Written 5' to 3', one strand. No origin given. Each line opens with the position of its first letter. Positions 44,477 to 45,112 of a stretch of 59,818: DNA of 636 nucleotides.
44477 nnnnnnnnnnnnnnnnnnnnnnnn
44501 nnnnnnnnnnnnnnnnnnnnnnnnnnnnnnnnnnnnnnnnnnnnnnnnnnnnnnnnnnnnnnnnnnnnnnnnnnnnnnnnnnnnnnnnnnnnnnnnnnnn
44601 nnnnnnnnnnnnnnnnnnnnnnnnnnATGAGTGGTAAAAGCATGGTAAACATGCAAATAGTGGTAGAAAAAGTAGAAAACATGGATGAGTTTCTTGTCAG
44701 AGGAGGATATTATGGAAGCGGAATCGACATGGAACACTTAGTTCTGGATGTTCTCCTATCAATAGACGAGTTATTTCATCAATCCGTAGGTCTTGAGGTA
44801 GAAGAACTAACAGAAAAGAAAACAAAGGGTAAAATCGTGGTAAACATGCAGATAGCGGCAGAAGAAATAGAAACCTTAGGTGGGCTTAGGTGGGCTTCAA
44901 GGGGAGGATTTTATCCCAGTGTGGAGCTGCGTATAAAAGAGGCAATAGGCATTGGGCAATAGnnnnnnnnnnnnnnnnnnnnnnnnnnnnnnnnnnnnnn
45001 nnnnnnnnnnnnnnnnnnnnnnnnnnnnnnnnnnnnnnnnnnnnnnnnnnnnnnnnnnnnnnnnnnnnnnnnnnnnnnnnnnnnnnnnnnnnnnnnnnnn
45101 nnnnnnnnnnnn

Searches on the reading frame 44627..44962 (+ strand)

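Call 9: search_protein_families(library=pfam, proteins=[window:44627-44962:+], max_evalue=0.01)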
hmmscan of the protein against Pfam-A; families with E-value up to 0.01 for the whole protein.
window:44627-44962:+ (111 aa): 0 families

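Call 10: search_protein_families(library=ncbifam, proteins=[window:44627-44962:+], max_evalue=0.01)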
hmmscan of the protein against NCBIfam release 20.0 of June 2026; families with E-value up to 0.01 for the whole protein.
window:44627-44962:+ (111 aa): 0 families

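Call 92: search_protein_families(library=padloc, proteins=[window:44627-44962:+], max_evalue=0.01)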
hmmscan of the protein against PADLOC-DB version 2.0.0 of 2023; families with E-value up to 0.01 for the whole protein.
window:44627-44962:+ (111 aa): 0 families

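Call 93: search_protein_families(library=phrogs, proteins=[window:44627-44962:+], max_evalue=0.01)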
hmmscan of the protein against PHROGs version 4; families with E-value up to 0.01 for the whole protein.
window:44627-44962:+ (111 aa): 1 family
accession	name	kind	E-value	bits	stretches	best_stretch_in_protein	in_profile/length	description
phrog_865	-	DNA, RNA and nucleotide metabolism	0.001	20.1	0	10-28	29-47/69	HNH endonuclease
